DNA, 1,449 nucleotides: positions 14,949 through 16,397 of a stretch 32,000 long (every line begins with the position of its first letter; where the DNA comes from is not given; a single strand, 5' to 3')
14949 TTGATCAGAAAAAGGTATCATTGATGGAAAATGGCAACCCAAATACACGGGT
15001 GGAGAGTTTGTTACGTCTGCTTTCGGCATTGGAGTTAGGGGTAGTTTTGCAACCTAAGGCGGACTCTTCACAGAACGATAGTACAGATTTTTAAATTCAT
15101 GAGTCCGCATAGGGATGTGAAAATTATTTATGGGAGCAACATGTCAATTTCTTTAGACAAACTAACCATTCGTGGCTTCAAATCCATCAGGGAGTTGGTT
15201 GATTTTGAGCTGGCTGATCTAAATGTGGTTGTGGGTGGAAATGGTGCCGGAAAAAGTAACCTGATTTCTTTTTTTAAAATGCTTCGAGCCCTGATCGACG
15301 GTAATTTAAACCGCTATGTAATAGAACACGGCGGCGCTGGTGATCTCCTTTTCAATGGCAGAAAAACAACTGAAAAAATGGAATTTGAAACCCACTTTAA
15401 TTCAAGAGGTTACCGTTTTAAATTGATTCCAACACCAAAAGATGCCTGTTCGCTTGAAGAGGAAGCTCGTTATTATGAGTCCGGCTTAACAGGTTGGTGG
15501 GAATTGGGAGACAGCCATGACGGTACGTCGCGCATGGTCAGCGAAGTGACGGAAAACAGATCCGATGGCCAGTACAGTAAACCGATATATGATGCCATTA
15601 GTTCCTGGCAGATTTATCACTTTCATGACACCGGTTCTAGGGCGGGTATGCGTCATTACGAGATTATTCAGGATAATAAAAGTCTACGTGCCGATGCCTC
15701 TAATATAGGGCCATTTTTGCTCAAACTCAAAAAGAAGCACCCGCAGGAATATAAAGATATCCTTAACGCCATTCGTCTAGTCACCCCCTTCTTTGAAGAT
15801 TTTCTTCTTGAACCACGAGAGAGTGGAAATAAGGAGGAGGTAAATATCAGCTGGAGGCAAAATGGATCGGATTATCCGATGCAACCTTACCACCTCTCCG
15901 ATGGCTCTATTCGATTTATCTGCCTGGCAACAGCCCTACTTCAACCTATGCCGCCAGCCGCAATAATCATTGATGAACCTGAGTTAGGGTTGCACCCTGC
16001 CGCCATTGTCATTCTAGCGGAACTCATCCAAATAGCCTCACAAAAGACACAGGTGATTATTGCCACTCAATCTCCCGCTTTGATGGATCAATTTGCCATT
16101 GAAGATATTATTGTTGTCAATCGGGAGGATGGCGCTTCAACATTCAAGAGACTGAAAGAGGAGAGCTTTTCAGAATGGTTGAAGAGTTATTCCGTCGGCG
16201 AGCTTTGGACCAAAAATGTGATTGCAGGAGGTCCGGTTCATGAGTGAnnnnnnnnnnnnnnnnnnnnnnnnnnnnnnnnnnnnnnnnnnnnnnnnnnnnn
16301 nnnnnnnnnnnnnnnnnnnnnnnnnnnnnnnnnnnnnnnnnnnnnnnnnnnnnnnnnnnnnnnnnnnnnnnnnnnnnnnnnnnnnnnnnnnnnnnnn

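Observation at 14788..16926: XRE regulator + ABC/AAA_21 ATPase + DUF4276 (TOPRIM-like) operon: a candidate uncharacterised PARIS/AbiL/OLD-like defence module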

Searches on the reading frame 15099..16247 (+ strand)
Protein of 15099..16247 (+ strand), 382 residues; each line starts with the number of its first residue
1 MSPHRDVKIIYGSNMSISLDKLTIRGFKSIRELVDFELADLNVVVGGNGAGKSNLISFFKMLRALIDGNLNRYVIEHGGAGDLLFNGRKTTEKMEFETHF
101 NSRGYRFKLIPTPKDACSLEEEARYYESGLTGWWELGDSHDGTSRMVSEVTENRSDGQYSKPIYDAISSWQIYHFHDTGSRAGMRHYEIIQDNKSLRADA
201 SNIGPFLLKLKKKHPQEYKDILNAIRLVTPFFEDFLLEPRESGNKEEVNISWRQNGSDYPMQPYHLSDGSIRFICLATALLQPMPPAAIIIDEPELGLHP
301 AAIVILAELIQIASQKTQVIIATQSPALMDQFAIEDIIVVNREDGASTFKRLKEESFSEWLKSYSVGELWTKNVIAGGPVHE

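Call 3: search_protein_families(library=pfam, proteins=[window:15099-16247:+], max_evalue=0.01)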
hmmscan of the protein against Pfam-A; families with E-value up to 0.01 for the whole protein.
window:15099-16247:+ (382 aa): 7 families
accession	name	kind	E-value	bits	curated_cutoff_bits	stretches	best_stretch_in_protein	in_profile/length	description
PF13304.12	AAA_21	-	6e-52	178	27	1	41-330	1-304/304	AAA domain, putative AbiEii toxin, Type IV TA system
PF13175.12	AAA_15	-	9.6e-12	45.6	32.1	2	19-62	3-46/374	AAA ATPase domain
PF02463.25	SMC_N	-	1.7e-11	44.4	40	1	19-342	2-213/220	RecF/RecN/SMC N terminal domain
PF11398.14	DUF2813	-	2.1e-07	31.1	21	1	288-358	286-354/372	Protein of unknown function (DUF2813)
PF13476.12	AAA_23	-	8.5e-07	30.2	27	1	21-163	1-107/201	AAA domain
PF00005.33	ABC_tran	-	9e-05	23.5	25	0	42-70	14-42/137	ABC transporter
PF11823.13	Se_S_carrier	-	0.0092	15.9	25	0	89-115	8-34/69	Putative Se/S carrier protein-like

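Call 4: search_protein_families(library=padloc, proteins=[window:15099-16247:+], max_evalue=0.01)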
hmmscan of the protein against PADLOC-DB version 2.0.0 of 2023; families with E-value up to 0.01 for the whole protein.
window:15099-16247:+ (382 aa): 129 families (the best 25 are shown)
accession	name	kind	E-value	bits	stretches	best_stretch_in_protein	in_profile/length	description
PDLC04175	HEC-01A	-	9.2e-142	470.4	1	17-379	4-362/363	-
PDLC04174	HEC-01A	-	3.5e-77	257.2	1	134-379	18-262/264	-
PDLC04177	HEC-01A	-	4.6e-59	198.4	2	165-377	181-390/393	-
PDLC04178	HEC-01A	-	4.5e-51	172.1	1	15-375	5-380/399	-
PDLC04183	HEC-01A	-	4.4e-46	155.7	2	152-377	175-400/402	-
PDLC04176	HEC-01A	-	2.3e-41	140.4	1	19-378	3-368/371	-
PDLC02980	AriA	-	4.4e-40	136.5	1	41-330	1-304/304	-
PDLC04182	HEC-01A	-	4.9e-36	122.6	2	160-376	187-401/406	-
PDLC04391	PDC-M07A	-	9.7e-31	105.2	2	158-375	175-401/412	-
PDLC04135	mad3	-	1.7e-30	104.9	1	19-374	2-373/374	mads_3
PDLC04179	HEC-01A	-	4.5e-30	103.2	2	184-380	261-456/459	-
PDLC04393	PDC-M07A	-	5e-30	102.8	2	182-375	206-405/435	-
PDLC04392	PDC-M07A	-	2e-29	100.9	2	182-375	204-403/432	-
PDLC04144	HEC-01B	-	1.3e-28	98.2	2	163-377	180-391/395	-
PDLC04389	PDC-M07A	-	4.3e-26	89.9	2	181-373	208-421/443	-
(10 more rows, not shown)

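Call 5: search_protein_families(library=ncbifam, proteins=[window:15099-16247:+], max_evalue=0.01)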
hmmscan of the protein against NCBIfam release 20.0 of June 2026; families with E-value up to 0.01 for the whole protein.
window:15099-16247:+ (382 aa): 56 families (the best 25 are shown)
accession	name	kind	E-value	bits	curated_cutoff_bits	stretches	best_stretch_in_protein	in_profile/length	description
NF047739.1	antiphage_MADS3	equivalog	3.2e-28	99.1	420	2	184-371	238-423/427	methylation-associated defense system AAA family ATPase MAD3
NF038234.1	retron_eff_Eco8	equivalog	4.4e-11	42.1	250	2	18-60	2-44/679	retron Eco8 family effector endonuclease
TIGR04521.1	ECF_ATPase_2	equivalog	4.4e-09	35.8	330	1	261-363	140-241/279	energy-coupling factor transporter ATPase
NF041760.1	PtuA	equivalog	7.3e-07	28.5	500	1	14-57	47-90/524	retron Ec78 anti-phage system effector ATPase PtuA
NF010166.0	PRK13646.1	equivalog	3.2e-06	26.6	458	1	262-340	142-219/286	energy-coupling factor transporter ATPase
TIGR03864.1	PQQ_ABC_ATP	hypoth_equivalog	3.8e-06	26.5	302.25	0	265-340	132-204/236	ABC transporter, ATP-binding subunit, PQQ-dependent alcohol dehydrogenase system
TIGR01166.1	cbiO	subfamily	4.1e-06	26.4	211.8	1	262-324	123-185/190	cobalt ABC transporter, ATP-binding protein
NF010158.0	PRK13637.1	equivalog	4.1e-06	26.1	390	1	261-358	140-234/287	energy-coupling factor transporter ATPase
NF010153.0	PRK13631.1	equivalog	4.2e-06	25.9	463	1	261-324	172-234/320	cobalt transporter ATP-binding subunit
NF010170.0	PRK13651.1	equivalog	8.3e-06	25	432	1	262-325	162-224/308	cobalt transporter ATP-binding subunit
TIGR00972.1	3a0107s01c2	equivalog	1.3e-05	24.7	343.2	1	261-325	140-202/248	phosphate ABC transporter ATP-binding protein PstB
TIGR02169.1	SMC_prok_A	equivalog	1.5e-05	22.9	729.4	1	20-56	3-40/1165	chromosome segregation protein SMC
NF008338.0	PRK11124.1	equivalog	1.6e-05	24.6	369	0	262-324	138-200/242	arginine ABC transporter ATP-binding protein ArtP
TIGR03522.1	GldA_ABC_ATP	equivalog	2.1e-05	24.1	402.6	1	266-341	134-206/301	gliding motility-associated ABC transporter ATP-binding subunit GldA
TIGR03608.1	L_ocin_972_ABC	subfamily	2.8e-05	23.7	254.85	1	262-332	131-200/206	putative bacteriocin export ABC transporter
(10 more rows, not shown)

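Call 43: find_homologous_proteins(query=window:15141-16247:+, max_evalue=1e-10)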
Query window:15141-16247:+ (368 aa): 7706 proteins with E <= 1e-10 among 8000 candidates; the best 120 are listed.
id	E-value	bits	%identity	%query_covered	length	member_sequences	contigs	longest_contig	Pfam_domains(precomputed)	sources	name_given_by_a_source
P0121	7.1e-247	836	100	100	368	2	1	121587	PF11398.15,PF13175.13,PF13476.13,PF02463.26,PF13304.13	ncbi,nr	ncbi:AAA family ATPase [Desulfotalea psychrophila]|nr:AAA family ATPase [Desulfotalea psychrophila]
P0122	6.4e-208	708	82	100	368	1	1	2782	PF11398.15,PF00005.34,PF13175.13,PF13476.13,PF02463.26,PF13304.13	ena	-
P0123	4.9e-207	705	81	100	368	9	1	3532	PF11398.15,PF13175.13,PF02463.26,PF13304.13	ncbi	-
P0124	7.3e-204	695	82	99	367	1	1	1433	PF11398.15,PF13175.13,PF13476.13,PF02463.26,PF13304.13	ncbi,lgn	-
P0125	2.5e-202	690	80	99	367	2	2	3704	PF11398.15,PF13175.13,PF13476.13,PF02463.26,PF13304.13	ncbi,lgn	-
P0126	9.0e-201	685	80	100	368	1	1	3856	PF11398.15,PF13175.13,PF13476.13,PF02463.26,PF13304.13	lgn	-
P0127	4.6e-200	682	80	100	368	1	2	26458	PF11398.15,PF00005.34,PF13175.13,PF13476.13,PF02463.26,PF13304.13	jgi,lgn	-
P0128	5.6e-200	682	80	100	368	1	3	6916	PF11398.15,PF00005.34,PF13175.13,PF13476.13,PF02463.26,PF13304.13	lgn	-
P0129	7.6e-200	682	80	100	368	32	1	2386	PF11398.15,PF13175.13,PF13476.13,PF02463.26,PF13304.13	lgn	-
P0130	1.3e-199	681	80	100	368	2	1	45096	PF11398.15,PF13175.13,PF13476.13,PF02463.26,PF13304.13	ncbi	-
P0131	2.1e-198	677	79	100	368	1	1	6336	PF11398.15,PF00005.34,PF13175.13,PF13476.13,PF02463.26,PF13304.13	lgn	-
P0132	3.1e-198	676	79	100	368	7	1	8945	PF11398.15,PF00005.34,PF13175.13,PF13476.13,PF02463.26,PF13304.13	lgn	-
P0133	1.4e-197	674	79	100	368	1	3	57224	PF11398.15,PF00005.34,PF13175.13,PF13476.13,PF02463.26,PF13304.13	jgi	jgi:predicted ATPase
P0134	3.8e-197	673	78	100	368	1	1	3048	PF11398.15,PF00005.34,PF13175.13,PF13476.13,PF02463.26,PF13304.13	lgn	-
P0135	6.4e-197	672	78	100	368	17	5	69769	PF11398.15,PF13175.13,PF13476.13,PF02463.26,PF13304.13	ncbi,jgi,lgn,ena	jgi:predicted ATPase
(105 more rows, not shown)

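Call 48: find_encoding_contigs(protein=P0130, flank=6000, max_places=2)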
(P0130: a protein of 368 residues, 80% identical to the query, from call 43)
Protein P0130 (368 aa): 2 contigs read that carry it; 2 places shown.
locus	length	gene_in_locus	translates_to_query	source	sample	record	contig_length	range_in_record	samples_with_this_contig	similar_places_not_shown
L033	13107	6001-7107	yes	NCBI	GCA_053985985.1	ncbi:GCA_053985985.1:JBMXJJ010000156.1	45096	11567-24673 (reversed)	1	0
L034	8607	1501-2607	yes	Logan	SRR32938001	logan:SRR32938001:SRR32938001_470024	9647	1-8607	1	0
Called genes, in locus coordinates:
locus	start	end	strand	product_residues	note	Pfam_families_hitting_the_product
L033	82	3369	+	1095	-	PF00176:SNF2-rel_dom, PF00270:DEAD (faint), PF04851:ResIII, PF00271:Helicase_C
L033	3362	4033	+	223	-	PF14335:DUF4391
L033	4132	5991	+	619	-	PF01555:N6_N4_Mtase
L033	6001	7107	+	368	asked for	PF02463:SMC_N (weak), PF11398:DUF2813 (faint), PF13175:AAA_15 (weak), PF13476:AAA_23 (weak), PF13304:AAA_21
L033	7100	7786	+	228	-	PF14103:DUF4276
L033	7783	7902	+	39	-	-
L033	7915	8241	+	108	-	-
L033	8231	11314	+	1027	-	PF04851:ResIII, PF00270:DEAD (weak), PF19778:RE_endonuc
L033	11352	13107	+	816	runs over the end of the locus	PF13166:AAA_13, PF13304:AAA_21 (faint)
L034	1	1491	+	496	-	?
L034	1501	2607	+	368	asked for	PF02463:SMC_N (weak), PF11398:DUF2813 (faint), PF13175:AAA_15 (weak), PF13476:AAA_23 (weak), PF13304:AAA_21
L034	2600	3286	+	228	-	PF14103:DUF4276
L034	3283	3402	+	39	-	-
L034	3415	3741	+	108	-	-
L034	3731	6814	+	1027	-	PF04851:ResIII, PF00270:DEAD (weak), PF19778:RE_endonuc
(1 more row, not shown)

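Call 49: find_encoding_contigs(protein=P0127, flank=6000, max_places=2)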
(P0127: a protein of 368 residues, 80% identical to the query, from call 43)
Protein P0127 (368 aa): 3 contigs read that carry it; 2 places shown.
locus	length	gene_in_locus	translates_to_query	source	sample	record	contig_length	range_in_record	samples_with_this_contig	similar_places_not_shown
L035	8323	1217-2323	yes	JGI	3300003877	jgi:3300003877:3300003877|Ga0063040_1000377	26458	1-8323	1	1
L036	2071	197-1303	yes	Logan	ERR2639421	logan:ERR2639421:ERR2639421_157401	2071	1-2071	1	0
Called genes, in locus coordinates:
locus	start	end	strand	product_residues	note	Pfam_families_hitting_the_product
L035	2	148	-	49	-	?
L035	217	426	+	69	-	-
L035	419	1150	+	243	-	-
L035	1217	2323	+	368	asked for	PF02463:SMC_N, PF11398:DUF2813 (faint), PF13175:AAA_15, PF13476:AAA_23, PF00005:ABC_tran (faint), PF13304:AAA_21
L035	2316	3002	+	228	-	PF14103:DUF4276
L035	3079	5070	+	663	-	PF01869:BcrAD_BadFG, PF06050:HGD-D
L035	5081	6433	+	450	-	PF06050:HGD-D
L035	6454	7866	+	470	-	PF00881:Nitroreductase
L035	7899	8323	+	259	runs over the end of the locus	PF00218:IGPS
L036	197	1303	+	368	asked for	PF02463:SMC_N, PF11398:DUF2813 (faint), PF13175:AAA_15, PF13476:AAA_23, PF00005:ABC_tran (faint), PF13304:AAA_21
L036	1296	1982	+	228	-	PF14103:DUF4276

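Call 63: search_solved_structures(query=window:15141-16247:+, max_evalue=0.01)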
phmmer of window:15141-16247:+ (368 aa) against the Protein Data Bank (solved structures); distinct sequences matched with E-value up to 0.01: 25.
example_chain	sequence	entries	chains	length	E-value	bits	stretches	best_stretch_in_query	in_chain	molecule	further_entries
4i99_A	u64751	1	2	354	1.5e-06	30.8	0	5-123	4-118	Chromosome partition protein Smc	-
5xns_A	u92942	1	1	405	2.8e-06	30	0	5-123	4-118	Chromosome partition protein Smc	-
5xei_A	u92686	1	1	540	8.4e-06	28.4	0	5-123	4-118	Chromosome partition protein Smc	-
3zgx_A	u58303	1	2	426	2.3e-05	27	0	5-79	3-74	CHROMOSOME PARTITION PROTEIN SMC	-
9n69_A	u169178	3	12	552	5.4e-05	25.8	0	4-57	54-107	AAA family ATPase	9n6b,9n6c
6p74_A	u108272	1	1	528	5.9e-05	25.6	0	273-329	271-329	Putative ATP-dependent endonuclease of the OLD family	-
5xg3_A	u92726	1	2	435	6.4e-05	25.5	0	5-79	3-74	Chromosome partition protein Smc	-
5h68_A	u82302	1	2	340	9.6e-05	24.9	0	5-46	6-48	Chromosome partition protein Smc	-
8ux9_B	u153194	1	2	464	0.00019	24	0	241-322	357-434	AriA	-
8v45_A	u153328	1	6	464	0.00019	24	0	241-322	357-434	AriA antitoxin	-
2vf7_A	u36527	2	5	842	0.00029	23.3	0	250-306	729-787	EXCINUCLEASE ABC, SUBUNIT A. | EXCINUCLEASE ABC SUBUNIT A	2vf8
8v46_A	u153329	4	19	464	0.0005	22.6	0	241-322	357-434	AriA antitoxin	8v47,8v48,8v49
3gfo_A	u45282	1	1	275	0.0012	21.3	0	238-316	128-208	Cobalt import ATP-binding protein cbiO 1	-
9kjx_B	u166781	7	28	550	0.0017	20.9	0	5-70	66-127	AAA family ATPase | Retron I-A effector PtuA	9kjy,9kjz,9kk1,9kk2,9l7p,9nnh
9vkz_A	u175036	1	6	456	0.0026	20.2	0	5-70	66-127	Retron Ec78 probable ATPase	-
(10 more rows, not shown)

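Call 79: predict_structure(alignment_id=A5)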
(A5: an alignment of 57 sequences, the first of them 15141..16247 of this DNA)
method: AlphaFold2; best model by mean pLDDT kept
length: 368 residues; sequences in the alignment: 57
mean_pLDDT: 81.8   pTM: 0.84
mean pLDDT of the five models: 81.8, 81.5, 76.5, 74.6, 66.0
residues with pLDDT >= 90: 175; 70-90: 120; 50-70: 34; < 50: 39
segments of 3 or more residues with pLDDT < 50: 164-166, 168-184, 354-368
pLDDT, mean of each block of 10 residues (from residue 1): 84 96 96 86 94 94 91 93 95 96 96 80 93 94 91 90 51 35 54 82 89 76 60 64 71 78 88 92 85 96 94 88 92 92 80 48 33
secondary structure, 60 per line:
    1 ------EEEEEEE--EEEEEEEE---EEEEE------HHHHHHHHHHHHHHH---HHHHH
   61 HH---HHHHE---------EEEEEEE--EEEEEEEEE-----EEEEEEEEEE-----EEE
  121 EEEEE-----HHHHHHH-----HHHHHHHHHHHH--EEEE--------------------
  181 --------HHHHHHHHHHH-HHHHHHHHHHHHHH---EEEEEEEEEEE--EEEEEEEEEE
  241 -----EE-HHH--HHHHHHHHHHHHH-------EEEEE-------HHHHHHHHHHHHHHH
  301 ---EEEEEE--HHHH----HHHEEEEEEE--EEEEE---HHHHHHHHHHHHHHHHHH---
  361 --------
elements in order: E7-13 E16-23 E27-31 H38-52 H56-62 H66-69 E80-86 E89-97 E103-112 E118-125 H131-137 H143-154 E157-160 H189-199 H201-214 E218-228 E231-240 H254-266 E274-278 H286-300 E304-309 H312-315 E323-329 E332-336 H340-357

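Call 87: fold_search(model_id=the predicted structure, library=pdb)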
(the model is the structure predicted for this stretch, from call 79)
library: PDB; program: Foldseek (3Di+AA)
matches with E <= 10: 1443; with E <= 0.001: 596
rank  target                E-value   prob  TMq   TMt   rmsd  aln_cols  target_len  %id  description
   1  4i99_B                9.7e-16  1.00  0.63  0.70   5.5       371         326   19  Crystal structure of the SmcHead bound to the C-winged helix domain of ScpA (released 2013-01-30)
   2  4i99_A                1.8e-14  1.00  0.61  0.69   6.8       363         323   20  Crystal structure of the SmcHead bound to the C-winged helix domain of ScpA (released 2013-01-30)
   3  9n6c_D                6.2e-14  1.00  0.51  0.45  10.8       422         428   16  Structure of the Retron IA Complex without the HNH Nuclease (released 2025-04-23)
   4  5h68_A                7.8e-14  1.00  0.59  0.66   7.1       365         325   16  Crystal structure of an engaged dimer of the Geobacillus stearothermophilus SMC head domain (released 2017-03-15)
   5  4ncj_A                9.3e-14  1.00  0.57  0.65   5.8       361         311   16  Crystal Structure of Pyrococcus furiosis Rad50 R805E mutation with ADP Beryllium Flouride (released 2014-03-05)
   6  3qku_A                1.3e-13  1.00  0.55  0.56  12.6       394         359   15  Mre11 Rad50 binding domain in complex with Rad50 and AMP-PNP (released 2011-03-30)
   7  9n6c_C                2.2e-13  1.00  0.53  0.45  11.2       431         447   15  Structure of the Retron IA Complex without the HNH Nuclease (released 2025-04-23)
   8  9n69_C                2.4e-13  1.00  0.54  0.46   8.9       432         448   15  Structure of the retron IA complex with HNH nuclease in the "down" orientation (released 2025-04-23)
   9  4ncj_B                3.1e-13  1.00  0.59  0.67   5.8       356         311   17  Crystal Structure of Pyrococcus furiosis Rad50 R805E mutation with ADP Beryllium Flouride (released 2014-03-05)
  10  4ncj_C                3.4e-13  1.00  0.56  0.63   7.1       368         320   16  Crystal Structure of Pyrococcus furiosis Rad50 R805E mutation with ADP Beryllium Flouride (released 2014-03-05)
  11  9nnb_D                3.4e-13  1.00  0.50  0.39  11.4       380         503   16  Cryo-EM structure of the Retron Ec78 complex, PtuA:PtuB:RT (4:2:1) (released 2025-10-08)
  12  3qkt_A                4.3e-13  1.00  0.55  0.59   9.8       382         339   16  Rad50 ABC-ATPase with adjacent coiled-coil region in complex with AMP-PNP (released 2011-03-30)
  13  5xns_A                4.3e-13  1.00  0.55  0.51  13.3       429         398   17  Crystal structure of the Smc head domain with an extended coiled coil bound to the C-terminal domain of ScpA derived f (released 2017-08-02)
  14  9vhe_C                4.8e-13  1.00  0.51  0.56   8.9       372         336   16  cryoEM structure of retron-Eco7 complex (released 2025-12-31)
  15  9kjy_E                5.4e-13  1.00  0.48  0.36  13.1       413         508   14  Cryo-EM structure of the Retron-Eco7 complex (state 2) (released 2025-11-12)
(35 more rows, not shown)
